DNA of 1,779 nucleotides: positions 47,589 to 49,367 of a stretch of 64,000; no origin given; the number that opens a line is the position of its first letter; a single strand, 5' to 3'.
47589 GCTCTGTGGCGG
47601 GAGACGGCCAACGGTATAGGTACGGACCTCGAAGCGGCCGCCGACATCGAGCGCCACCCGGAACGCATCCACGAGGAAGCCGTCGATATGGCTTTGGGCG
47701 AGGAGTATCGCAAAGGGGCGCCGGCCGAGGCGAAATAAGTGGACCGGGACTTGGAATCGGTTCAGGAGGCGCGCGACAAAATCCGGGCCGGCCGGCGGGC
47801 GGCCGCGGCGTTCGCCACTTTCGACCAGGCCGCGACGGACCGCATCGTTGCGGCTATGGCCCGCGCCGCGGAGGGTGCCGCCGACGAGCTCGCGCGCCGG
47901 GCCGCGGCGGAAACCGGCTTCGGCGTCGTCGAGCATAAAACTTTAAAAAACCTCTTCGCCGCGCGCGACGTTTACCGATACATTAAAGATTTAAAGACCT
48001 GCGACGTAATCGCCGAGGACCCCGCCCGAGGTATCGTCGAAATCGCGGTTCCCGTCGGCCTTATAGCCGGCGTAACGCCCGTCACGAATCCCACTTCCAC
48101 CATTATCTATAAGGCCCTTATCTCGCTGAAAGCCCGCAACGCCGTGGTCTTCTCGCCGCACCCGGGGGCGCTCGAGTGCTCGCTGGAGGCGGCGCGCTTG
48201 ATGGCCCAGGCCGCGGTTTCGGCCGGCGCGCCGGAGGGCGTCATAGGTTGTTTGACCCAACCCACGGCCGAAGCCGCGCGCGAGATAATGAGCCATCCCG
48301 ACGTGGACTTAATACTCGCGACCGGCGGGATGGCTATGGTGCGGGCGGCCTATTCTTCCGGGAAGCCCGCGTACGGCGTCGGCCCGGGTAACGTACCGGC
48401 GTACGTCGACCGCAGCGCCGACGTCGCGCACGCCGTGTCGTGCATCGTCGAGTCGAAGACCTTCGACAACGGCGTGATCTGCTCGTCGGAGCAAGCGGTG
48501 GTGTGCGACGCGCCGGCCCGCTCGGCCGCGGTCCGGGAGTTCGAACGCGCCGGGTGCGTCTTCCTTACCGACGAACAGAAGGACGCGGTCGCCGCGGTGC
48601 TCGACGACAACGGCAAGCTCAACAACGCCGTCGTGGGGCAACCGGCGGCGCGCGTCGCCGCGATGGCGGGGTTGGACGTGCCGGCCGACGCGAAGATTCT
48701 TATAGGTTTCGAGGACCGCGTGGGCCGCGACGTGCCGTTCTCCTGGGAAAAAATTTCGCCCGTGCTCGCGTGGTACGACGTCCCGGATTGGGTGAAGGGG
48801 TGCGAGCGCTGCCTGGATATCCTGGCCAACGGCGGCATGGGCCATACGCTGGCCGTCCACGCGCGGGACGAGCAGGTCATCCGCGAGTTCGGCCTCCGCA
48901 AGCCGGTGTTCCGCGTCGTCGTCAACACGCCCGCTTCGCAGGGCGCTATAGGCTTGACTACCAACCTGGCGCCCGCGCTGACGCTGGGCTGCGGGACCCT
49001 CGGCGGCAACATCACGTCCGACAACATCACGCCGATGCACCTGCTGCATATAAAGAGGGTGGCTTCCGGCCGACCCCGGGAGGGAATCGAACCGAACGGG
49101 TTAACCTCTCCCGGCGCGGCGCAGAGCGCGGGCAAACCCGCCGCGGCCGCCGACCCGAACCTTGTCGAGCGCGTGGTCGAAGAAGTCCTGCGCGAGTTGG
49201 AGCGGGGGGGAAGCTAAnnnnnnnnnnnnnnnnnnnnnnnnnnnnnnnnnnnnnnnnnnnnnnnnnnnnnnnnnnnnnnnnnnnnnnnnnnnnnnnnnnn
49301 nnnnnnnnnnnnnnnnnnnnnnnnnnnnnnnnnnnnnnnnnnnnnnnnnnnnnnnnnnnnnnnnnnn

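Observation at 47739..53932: Microcompartment (metabolosome) locus with a complete shell and core but no recognisable signature enzyme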

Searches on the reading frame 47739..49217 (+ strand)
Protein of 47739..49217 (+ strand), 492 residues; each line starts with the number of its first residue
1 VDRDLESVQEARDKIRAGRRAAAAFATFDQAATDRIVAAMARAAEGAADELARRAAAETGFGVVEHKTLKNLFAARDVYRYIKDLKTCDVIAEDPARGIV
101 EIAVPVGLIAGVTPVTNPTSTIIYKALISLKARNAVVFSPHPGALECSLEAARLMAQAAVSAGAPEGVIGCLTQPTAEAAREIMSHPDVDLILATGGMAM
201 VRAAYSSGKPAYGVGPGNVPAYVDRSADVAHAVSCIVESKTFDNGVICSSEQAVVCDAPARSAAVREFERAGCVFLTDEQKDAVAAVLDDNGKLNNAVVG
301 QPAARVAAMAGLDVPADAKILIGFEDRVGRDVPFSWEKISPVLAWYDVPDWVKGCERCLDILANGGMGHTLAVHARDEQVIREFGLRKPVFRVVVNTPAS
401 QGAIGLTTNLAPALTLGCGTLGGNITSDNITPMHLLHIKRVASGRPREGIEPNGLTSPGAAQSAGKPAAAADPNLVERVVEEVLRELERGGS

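Call 4: search_protein_families(library=pfam, proteins=[window:47739-49217:+], max_evalue=0.01)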
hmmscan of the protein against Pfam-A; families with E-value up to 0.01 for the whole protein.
window:47739-49217:+ (492 aa): 1 family
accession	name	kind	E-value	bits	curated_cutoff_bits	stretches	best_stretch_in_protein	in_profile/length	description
PF00171.27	Aldedh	-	7.3e-25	87.9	23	1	9-265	29-286/461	Aldehyde dehydrogenase family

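Call 5: search_protein_families(library=ncbifam, proteins=[window:47739-49217:+], max_evalue=0.01)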
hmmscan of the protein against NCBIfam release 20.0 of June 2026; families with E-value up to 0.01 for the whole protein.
window:47739-49217:+ (492 aa): 33 families (the best 25 are shown)
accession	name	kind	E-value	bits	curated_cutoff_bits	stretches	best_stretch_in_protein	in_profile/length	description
TIGR02518.1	EutH_ACDH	equivalog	2.9e-183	610.2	620.1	1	2-487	1-487/488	acetaldehyde dehydrogenase (acetylating)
NF010378.0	PRK13805.1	equivalog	1.5e-164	549.1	951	1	5-445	10-453/872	bifunctional acetaldehyde-CoA/alcohol dehydrogenase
NF047625.1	AcylSulfactDhSauS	equivalog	3.5e-101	339.3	600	1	12-443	7-442/464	acylating sulfoacetaldehyde dehydrogenase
NF011927.0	PRK15398.1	subfamily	2.5e-71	240.7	403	1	11-423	38-443/465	aldehyde dehydrogenase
NF040648.1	lactal_redase_Meth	equivalog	1.4e-15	57.3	650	1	8-323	32-342/463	lactaldehyde dehydrogenase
TIGR01804.1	BADH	equivalog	2.2e-15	56.1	668.6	1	11-263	37-291/467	betaine-aldehyde dehydrogenase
NF001221.0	PRK00197.1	equivalog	3.5e-14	52.3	289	1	99-284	110-298/418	glutamate-5-semialdehyde dehydrogenase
TIGR01780.1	SSADH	subfamily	4.4e-13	48.9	646.35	1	7-253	17-265/448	succinate-semialdehyde dehydrogenase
TIGR02299.1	HpaE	equivalog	2e-11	43.2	638.35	1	14-255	43-285/488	5-carboxymethyl-2-hydroxymuconate semialdehyde dehydrogenase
NF052305.1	DioxValDhHalo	equivalog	2.1e-11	43.4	750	1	8-255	42-292/483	2,5-dioxovalerate dehydrogenase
NF042993.1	AlphKGSA_gudD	equivalog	2.1e-11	43.2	770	1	9-256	42-291/481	alpha-ketoglutaric semialdehyde dehydrogenase GucD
TIGR03250.1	PhnAcAld_DH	equivalog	2.5e-11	42.9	635.65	1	68-257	99-289/472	phosphonoacetaldehyde dehydrogenase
NF047626.1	SulfactDhSafD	equivalog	3e-11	43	700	1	5-252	22-269/454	sulfoacetaldehyde dehydrogenase SafD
NF009725.0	PRK13252.1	equivalog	1e-10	40.7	593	1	12-261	47-297/488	betaine-aldehyde dehydrogenase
NF010000.0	PRK13473.1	subfamily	1.8e-10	40.1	615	1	14-268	44-300/475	aminobutyraldehyde dehydrogenase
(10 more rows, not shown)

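Call 7: find_related_loci(query=window:47739-49217:+, collection=genome_contigs, flank=10000)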
Query window:47739-49217:+ (492 aa) in genome_contigs; peptide patterns used: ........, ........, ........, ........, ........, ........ (x = any residue, [..] = any of these).
206 stretches matched a pattern; 96 encode a relative of the query (tblastn E <= 1e-3); the best 80 are kept; 80 distinct loci.
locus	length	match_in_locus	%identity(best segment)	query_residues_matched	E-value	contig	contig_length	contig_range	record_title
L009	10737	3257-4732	93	1-492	0e+0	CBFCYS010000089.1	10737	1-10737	MAG TPA_asm: uncultured bacterium isolate SRR26215675_binner12_Refined_126 genome assembly, contig: ERZ25073486.4891, wh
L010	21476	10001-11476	89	1-492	0e+0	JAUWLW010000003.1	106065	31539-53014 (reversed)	MAG: Candidatus Zixiibacteriota bacterium isolate CSMAG_2382 CSMAG_2382_k141_331619_length_106065_cov_31.8697, whole gen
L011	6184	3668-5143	88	1-492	0e+0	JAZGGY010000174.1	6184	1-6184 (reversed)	MAG: bacterium isolate SCS5bin.27 SCS5bin.27_174, whole genome shotgun sequence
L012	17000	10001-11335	83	1-445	0e+0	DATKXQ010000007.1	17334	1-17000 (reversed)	MAG TPA_asm: bacterium isolate SMAG_U14196 k141_3788765, whole genome shotgun sequence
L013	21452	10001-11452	77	1-491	0e+0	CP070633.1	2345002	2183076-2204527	MAG: Candidatus Coatesbacteria bacterium isolate bin961 chromosome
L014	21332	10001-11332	55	2-444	3e-162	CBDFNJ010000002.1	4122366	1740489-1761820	MAG: Candidatus Marinacidobacterales bacterium isolate b83d0dcc-da93-416a-ac20-8b57dddb6799 genome assembly, contig: con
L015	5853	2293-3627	52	1-444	3e-162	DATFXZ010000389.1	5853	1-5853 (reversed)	MAG TPA_asm: Terriglobia bacterium isolate SMAG_U9530 k141_405121, whole genome shotgun sequence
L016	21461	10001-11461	50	1-489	6e-160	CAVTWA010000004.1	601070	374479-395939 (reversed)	MAG: uncultured Acidobacteriota bacterium isolate MFD04967.bin.2.116 genome assembly, contig: contig_14212, whole genome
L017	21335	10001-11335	52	1-444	1e-157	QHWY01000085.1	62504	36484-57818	MAG: Acidobacteria bacterium isolate gp5 AA68 14_1009_16_30cm_scaffold_355_curated, whole genome shotgun sequence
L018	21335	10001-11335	51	1-444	2e-157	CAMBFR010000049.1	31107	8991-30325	MAG: Candidatus Sulfopaludibacter sp. SbA3 isolate TH-08apr19-233 genome assembly, contig: TH-08apr19-C3664, whole genom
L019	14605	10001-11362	51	1-453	4e-156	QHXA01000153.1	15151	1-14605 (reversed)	MAG: Acidobacteria bacterium isolate gp5 AA66 14_1009_16_30cm_scaffold_35981_curated, whole genome shotgun sequence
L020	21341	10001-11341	56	2-446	3e-156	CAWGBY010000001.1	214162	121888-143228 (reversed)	MAG: uncultured Acidobacteriota bacterium isolate MFD06229.bin.2.215 genome assembly, contig: contig_10337, whole genome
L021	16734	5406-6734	53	1-442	2e-154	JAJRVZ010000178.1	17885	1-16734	MAG: Calditrichota bacterium isolate Dive96_bin2.107 k141_2503890, whole genome shotgun sequence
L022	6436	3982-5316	51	1-444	2e-155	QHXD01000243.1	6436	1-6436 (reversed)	MAG: Acidobacteria bacterium isolate gp5 AA63 14_1009_16_40cm_scaffold_45979_curated, whole genome shotgun sequence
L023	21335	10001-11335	52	1-444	4e-154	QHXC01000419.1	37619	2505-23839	MAG: Acidobacteria bacterium isolate gp5 AA64 14_0929_02_30cm_scaffold_1397_curated, whole genome shotgun sequence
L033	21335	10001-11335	47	1-444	3e-144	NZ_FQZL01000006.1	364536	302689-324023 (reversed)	Dethiosulfatibacter aminovorans DSM 17477, whole genome shotgun sequence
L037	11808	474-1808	49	1-442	7e-142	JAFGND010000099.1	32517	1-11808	MAG: Candidatus Coatesbacteria bacterium isolate Zod_Metabat.53 k87_13260829, whole genome shotgun sequence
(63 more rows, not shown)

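Call 24: search_protein_families(library=pfam, proteins=[L033:4120-5403:+, L033:5572-7074:+, L033:7071-8462:+, L033:8492-9301:+, L033:9302-9967:+, L033:11865-12608:+, L033:13508-13780:+, L033:16021-16401:+, L033:16441-18525:+, L033:18554-19693:+], max_evalue=0.0001)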
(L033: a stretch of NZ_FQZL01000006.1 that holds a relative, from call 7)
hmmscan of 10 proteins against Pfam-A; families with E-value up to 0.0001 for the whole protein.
L033:4120-5403:+ (427 aa): 1 family
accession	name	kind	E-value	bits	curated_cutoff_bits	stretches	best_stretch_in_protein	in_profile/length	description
PF06808.19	DctM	-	1e-108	364.3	23.8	1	9-415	2-411/413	Tripartite ATP-independent periplasmic transporter, DctM component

L033:5572-7074:+ (500 aa): 3 families
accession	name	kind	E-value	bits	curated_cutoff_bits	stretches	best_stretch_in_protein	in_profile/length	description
PF06277.17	EutA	-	8.5e-164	546.3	27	1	26-499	2-474/475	Ethanolamine utilisation protein EutA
PF01869.26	BcrAD_BadFG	-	1.2e-05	25.4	31.5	0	30-124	1-79/271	BadF/BadG/BcrA/BcrD ATPase family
PF14450.12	FtsA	-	2.6e-05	25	31.8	0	172-221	3-45/127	Cell division protein FtsA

L033:7071-8462:+ (463 aa): 1 family
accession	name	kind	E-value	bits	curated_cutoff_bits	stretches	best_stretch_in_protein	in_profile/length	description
PF06751.17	EutB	-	2.2e-215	715.9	25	1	19-451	1-434/435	Ethanolamine ammonia lyase large subunit (EutB)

L033:8492-9301:+ (269 aa): 1 family
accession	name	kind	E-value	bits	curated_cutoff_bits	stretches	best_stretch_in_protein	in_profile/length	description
PF05985.16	EutC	-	2.5e-81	272.9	25.8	1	41-268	3-235/235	Ethanolamine ammonia-lyase light chain (EutC)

L033:9302-9967:+ (221 aa): 1 family
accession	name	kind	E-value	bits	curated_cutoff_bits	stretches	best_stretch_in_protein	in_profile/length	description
PF00936.24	BMC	-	4.5e-13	49.4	24.5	1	39-113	1-63/75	BMC domain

L033:11865-12608:+ (247 aa): 1 family
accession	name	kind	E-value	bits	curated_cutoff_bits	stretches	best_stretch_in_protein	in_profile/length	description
PF01923.23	Cob_adeno_trans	-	2.8e-10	41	24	1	83-237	10-168/171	Cobalamin adenosyltransferase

L033:13508-13780:+ (90 aa): 1 family
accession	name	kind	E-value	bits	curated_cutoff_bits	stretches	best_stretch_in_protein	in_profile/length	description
PF03319.19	EutN_CcmL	-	5.3e-30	104.2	25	1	1-83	1-83/83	Ethanolamine utilisation protein EutN/carboxysome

L033:16021-16401:+ (126 aa): 0 families

L033:16441-18525:+ (694 aa): 3 families
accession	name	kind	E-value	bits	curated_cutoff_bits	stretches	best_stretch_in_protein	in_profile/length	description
PF00384.28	Molybdopterin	-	5e-45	154.5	24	1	86-485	1-352/353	Molybdopterin oxidoreductase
PF01568.27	Molydop_binding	-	4.7e-18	65.7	26.8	1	582-687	1-109/110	Molydopterin dinucleotide binding domain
PF04879.21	Molybdop_Fe4S4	-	2.6e-12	46.9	22.7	1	31-83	4-55/55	Molybdopterin oxidoreductase Fe4S4 domain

L033:18554-19693:+ (379 aa): 1 family
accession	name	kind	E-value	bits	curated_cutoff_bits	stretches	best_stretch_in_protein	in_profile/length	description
PF02595.20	Gly_kinase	-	2.2e-130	435.4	23.3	1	3-377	1-371/372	Glycerate kinase family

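Call 37: find_homologous_proteins(query=window:47739-49217:+, max_evalue=1e-50)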
Query window:47739-49217:+ (492 aa): 7999 proteins with E <= 1e-50 among 8000 candidates; the best 120 are listed.
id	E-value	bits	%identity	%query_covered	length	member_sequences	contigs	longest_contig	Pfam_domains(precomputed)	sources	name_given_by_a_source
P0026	1.7e-298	1008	93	100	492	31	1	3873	PF00171.28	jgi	jgi:acetaldehyde dehydrogenase (acetylating)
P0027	3.5e-295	997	93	100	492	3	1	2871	PF00171.28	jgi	jgi:acetaldehyde dehydrogenase (acetylating)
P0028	7.0e-286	967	89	100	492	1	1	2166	PF00171.28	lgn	-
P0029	2.2e-276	935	87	100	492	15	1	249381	PF00171.28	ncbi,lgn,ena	-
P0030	7.6e-275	930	88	100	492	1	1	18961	PF00171.28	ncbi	-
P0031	4.9e-269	911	88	92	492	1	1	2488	PF00171.28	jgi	jgi:acetaldehyde dehydrogenase (acetylating)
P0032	2.0e-265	899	85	95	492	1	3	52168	PF00171.28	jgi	jgi:acetaldehyde dehydrogenase (acetylating)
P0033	1.4e-263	893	83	100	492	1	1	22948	PF00171.28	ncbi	-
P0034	2.0e-263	893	83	99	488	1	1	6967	PF00171.28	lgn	-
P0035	3.2e-263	892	82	100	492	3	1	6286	PF00171.28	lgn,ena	-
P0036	5.2e-262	888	83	100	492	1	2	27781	PF00171.28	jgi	jgi:acetaldehyde dehydrogenase (acetylating)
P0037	1.0e-261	887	86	91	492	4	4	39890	PF00171.28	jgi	jgi:acetaldehyde dehydrogenase (acetylating)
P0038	2.3e-246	836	78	100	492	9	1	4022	PF00171.28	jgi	jgi:acetaldehyde dehydrogenase (acetylating)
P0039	1.5e-245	834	79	100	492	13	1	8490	PF00171.28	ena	-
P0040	4.2e-242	822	78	100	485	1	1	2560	PF00171.28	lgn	-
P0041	9.3e-242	821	77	100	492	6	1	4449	PF00171.28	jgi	jgi:acetaldehyde dehydrogenase (acetylating)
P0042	6.5e-239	812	77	100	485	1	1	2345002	PF00171.28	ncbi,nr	ncbi:MAG: aldehyde dehydrogenase family protein [Candidatus Coatesbacteria bacterium]|nr:MAG: aldehy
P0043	4.6e-237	806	76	100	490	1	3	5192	PF00171.28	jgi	jgi:acetaldehyde dehydrogenase (acetylating)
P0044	2.2e-234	797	76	100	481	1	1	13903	PF00171.28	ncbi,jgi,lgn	-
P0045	1.5e-231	788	75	100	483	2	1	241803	PF00171.28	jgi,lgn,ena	-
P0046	4.7e-231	786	75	100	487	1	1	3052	PF00171.28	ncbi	-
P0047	1.0e-230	785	74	100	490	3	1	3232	PF00171.28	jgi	-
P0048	3.7e-220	750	72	99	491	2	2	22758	PF00171.28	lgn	-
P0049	1.3e-211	722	69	100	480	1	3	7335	PF00171.28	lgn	-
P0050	9.0e-207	706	68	100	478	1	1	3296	PF00171.28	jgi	jgi:acetaldehyde dehydrogenase (acetylating)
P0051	1.5e-205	702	71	95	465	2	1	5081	PF00171.28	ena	-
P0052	9.0e-188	643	61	100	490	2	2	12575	PF00171.28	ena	-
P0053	2.8e-186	638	61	100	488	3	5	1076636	PF00171.28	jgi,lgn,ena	-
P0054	3.9e-186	638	60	99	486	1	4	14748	PF00171.28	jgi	jgi:acetaldehyde dehydrogenase (acetylating)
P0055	6.5e-186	637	60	99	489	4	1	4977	PF00171.28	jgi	jgi:acetaldehyde dehydrogenase (acetylating)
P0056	1.2e-182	626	60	100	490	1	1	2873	PF00171.28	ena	-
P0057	2.8e-176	605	88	63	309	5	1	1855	PF00171.28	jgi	jgi:acyl-CoA reductase-like NAD-dependent aldehyde dehydrogenase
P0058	1.3e-175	603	88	63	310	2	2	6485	PF00171.28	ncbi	ncbi:MAG: aldehyde dehydrogenase family protein, partial [bacterium]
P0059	3.8e-175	602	58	99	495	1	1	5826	PF00171.28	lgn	-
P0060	2.4e-174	599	58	99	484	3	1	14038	PF00171.28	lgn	-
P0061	4.0e-173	595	57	99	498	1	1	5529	PF00171.28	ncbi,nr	ncbi:MAG: aldehyde dehydrogenase family protein [bacterium]|nr:aldehyde dehydrogenase family protein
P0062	2.1e-170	586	60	90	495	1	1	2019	PF00171.28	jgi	jgi:acetaldehyde dehydrogenase (acetylating)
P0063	3.5e-169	582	57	99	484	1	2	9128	PF00171.28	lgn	-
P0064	1.9e-167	576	56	100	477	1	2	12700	PF00171.28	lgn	-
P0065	5.4e-167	575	56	99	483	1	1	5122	PF00171.28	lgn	-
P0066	1.3e-165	570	56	99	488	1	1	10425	PF00171.28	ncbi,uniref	ncbi:acetaldehyde dehydrogenase (acetylating) [Desulfofundulus sp.]|uniref:acetaldehyde dehydrogenas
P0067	2.5e-165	569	55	98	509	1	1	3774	PF00171.28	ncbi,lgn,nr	ncbi:MAG: acetaldehyde dehydrogenase (acetylating) [Alicyclobacillaceae bacterium]|nr:acetaldehyde d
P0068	9.6e-164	564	54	99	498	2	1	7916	PF00171.28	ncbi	-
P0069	4.8e-163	562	56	98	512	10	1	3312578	PF00171.28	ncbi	-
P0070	1.6e-162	560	53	99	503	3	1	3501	PF00171.28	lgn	-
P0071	3.0e-162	559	55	99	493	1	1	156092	PF00171.28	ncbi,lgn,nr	ncbi:MAG: acetaldehyde dehydrogenase (acetylating) [Firmicutes bacterium]|nr:acetaldehyde dehydrogen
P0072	4.3e-162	559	58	90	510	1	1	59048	PF00171.28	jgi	jgi:acetaldehyde dehydrogenase (acetylating)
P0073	2.5e-161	556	58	90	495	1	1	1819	PF00171.28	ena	-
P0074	5.0e-161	555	57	90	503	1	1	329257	PF00171.28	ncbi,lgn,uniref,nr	ncbi:acetaldehyde dehydrogenase (acetylating) [Desulfurispora thermophila]|uniref:acetaldehyde dehyd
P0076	2.8e-160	553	53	99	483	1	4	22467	PF00171.28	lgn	-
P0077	5.4e-160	552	52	99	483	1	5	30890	PF00171.28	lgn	-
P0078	6.3e-160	551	54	99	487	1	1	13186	PF00171.28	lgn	-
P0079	1.3e-159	550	52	100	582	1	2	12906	PF00171.28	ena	-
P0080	1.4e-159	550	54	99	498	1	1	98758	PF00171.28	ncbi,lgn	ncbi:MAG: acetaldehyde dehydrogenase (acetylating) [Ignavibacteriales bacterium]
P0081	2.8e-159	549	56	90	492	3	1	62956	PF00171.28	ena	-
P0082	2.8e-159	549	55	99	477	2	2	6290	PF00171.28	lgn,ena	-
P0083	3.1e-159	549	58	90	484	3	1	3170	PF00171.28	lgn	-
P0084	5.9e-159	548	53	99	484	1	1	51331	PF00171.28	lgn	-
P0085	7.2e-159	548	54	99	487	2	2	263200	PF00171.28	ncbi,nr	ncbi:MAG: acetaldehyde dehydrogenase (acetylating) [Synergistetes bacterium]|nr:acetaldehyde dehydro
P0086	7.6e-159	548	52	98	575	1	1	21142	PF00171.28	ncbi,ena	-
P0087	9.0e-159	548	53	100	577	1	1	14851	PF00171.28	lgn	-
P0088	1.5e-158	547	55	99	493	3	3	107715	PF00171.28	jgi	-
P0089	1.5e-158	547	53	99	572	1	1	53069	PF00171.28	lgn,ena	-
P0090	2.2e-158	546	52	100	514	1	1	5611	PF00171.28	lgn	-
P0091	2.2e-158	546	52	99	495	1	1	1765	PF00171.28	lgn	-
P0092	2.3e-158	546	51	99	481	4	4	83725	PF00171.28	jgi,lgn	jgi:acetaldehyde dehydrogenase (acetylating)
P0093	2.4e-158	546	54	90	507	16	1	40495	PF00171.28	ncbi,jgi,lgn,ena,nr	ncbi:MAG: acetaldehyde dehydrogenase (acetylating) [Candidatus Coatesbacteria bacterium]|nr:MAG: ace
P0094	2.7e-158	546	53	99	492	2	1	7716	PF00171.28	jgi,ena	-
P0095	3.8e-158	545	52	100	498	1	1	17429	PF00171.28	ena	-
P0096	3.9e-158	545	52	100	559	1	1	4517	PF00171.28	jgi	jgi:acetaldehyde dehydrogenase (acetylating)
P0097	4.6e-158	545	54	98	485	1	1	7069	PF00171.28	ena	-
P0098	5.4e-158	545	55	92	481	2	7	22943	PF00171.28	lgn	-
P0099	9.1e-158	544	55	90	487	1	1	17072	PF00171.28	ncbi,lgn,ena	-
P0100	1.1e-157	544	52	99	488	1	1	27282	PF00171.28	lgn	-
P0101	1.6e-157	543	52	99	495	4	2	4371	PF00171.28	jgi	jgi:acetaldehyde dehydrogenase (acetylating)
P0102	2.3e-157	543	53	99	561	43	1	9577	PF00171.28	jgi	jgi:acetaldehyde dehydrogenase (acetylating)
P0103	3.2e-157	542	56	92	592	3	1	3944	PF00171.28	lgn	-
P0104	4.2e-157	542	56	90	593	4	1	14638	PF00171.28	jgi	jgi:acetaldehyde dehydrogenase (acetylating)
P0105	4.4e-157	542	53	100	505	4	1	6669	PF00171.28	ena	-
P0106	6.0e-157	542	53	92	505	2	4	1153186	PF00171.28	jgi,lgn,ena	jgi:acetaldehyde dehydrogenase (acetylating)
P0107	9.3e-157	541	51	99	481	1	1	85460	PF00171.28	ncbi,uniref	ncbi:acetaldehyde dehydrogenase (acetylating) [Desulfotomaculum sp. 1211_IL3151]|uniref:acetaldehyde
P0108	1.0e-156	541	53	99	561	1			PF00171.28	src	-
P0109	1.6e-156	540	51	99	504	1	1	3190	PF00171.28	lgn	-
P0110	1.6e-156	540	54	92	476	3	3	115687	PF00171.28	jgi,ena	-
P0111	1.8e-156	540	53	90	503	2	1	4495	PF00171.28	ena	-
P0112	1.9e-156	540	52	100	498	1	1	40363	PF00171.28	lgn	-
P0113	2.0e-156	540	52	99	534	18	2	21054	PF00171.28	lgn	-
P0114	2.1e-156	540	56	92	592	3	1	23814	PF00171.28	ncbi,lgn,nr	ncbi:MAG: acetaldehyde dehydrogenase (acetylating) [Firmicutes bacterium]|nr:acetaldehyde dehydrogen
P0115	2.1e-156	540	56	90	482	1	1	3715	PF00171.28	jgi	jgi:acetaldehyde dehydrogenase (acetylating)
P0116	2.1e-156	540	56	90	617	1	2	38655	PF00171.28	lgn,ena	-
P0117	2.5e-156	539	56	90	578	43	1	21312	PF00171.28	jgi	-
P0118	2.6e-156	539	52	100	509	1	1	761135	PF00171.28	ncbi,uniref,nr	ncbi:acetaldehyde dehydrogenase (acetylating) [Paenibacillus qinlingensis]|uniref:Acetaldehyde dehyd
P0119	2.7e-156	539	57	90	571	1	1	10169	PF00171.28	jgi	jgi:acetaldehyde dehydrogenase (acetylating)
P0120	3.0e-156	539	55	90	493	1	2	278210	PF00171.28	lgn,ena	-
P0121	3.2e-156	539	54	96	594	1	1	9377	PF00171.28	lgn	-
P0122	4.2e-156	539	52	99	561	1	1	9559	PF00171.28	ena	-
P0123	4.4e-156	539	54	90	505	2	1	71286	PF00171.28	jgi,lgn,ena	-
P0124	5.1e-156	538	52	98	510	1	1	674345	PF00171.28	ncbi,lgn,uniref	ncbi:acetaldehyde dehydrogenase (acetylating) [Paenibacillus oryzisoli]|uniref:acetaldehyde dehydrog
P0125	5.3e-156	538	56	92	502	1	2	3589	PF00171.28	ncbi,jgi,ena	-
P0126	5.9e-156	538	55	90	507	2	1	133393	PF00171.28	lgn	-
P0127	6.0e-156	538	51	100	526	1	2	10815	PF00171.28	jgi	jgi:acetaldehyde dehydrogenase (acetylating)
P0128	6.9e-156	538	56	92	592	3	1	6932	PF00171.28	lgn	-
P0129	7.9e-156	538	52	100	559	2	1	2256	PF00171.28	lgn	-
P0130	8.0e-156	538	55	90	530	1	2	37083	PF00171.28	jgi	-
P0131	8.0e-156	538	53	95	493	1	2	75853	PF00171.28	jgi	jgi:acetaldehyde dehydrogenase (acetylating)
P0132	8.3e-156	538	55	92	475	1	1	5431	PF00171.28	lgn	-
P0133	8.5e-156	538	51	98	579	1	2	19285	PF00171.28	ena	-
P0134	8.9e-156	538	53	92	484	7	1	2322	PF00171.28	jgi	jgi:acetaldehyde dehydrogenase (acetylating)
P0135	9.3e-156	538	55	90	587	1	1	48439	PF00171.28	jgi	jgi:acetaldehyde dehydrogenase (acetylating)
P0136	1.1e-155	537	50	99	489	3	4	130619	PF00171.28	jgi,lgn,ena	-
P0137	1.1e-155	537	56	90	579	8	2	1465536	PF00171.28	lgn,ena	-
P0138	1.1e-155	537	54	90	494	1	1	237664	PF00171.28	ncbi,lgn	ncbi:MAG: acetaldehyde dehydrogenase (acetylating) [Bacillota bacterium]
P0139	1.1e-155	537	53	99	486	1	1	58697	PF00171.28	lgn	-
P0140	1.3e-155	537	51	98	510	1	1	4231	PF00171.28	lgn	-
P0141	1.9e-155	537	51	98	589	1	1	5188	PF00171.28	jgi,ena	-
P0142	2.0e-155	537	53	90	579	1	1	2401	PF00171.28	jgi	jgi:acetaldehyde dehydrogenase (acetylating)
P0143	2.0e-155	537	51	99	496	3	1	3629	PF00171.28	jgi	-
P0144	2.1e-155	536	55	92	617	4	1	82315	PF00171.28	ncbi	ncbi:MAG: acetaldehyde dehydrogenase (acetylating) [Bacillota bacterium]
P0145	2.1e-155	536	50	99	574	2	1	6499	PF00171.28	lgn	-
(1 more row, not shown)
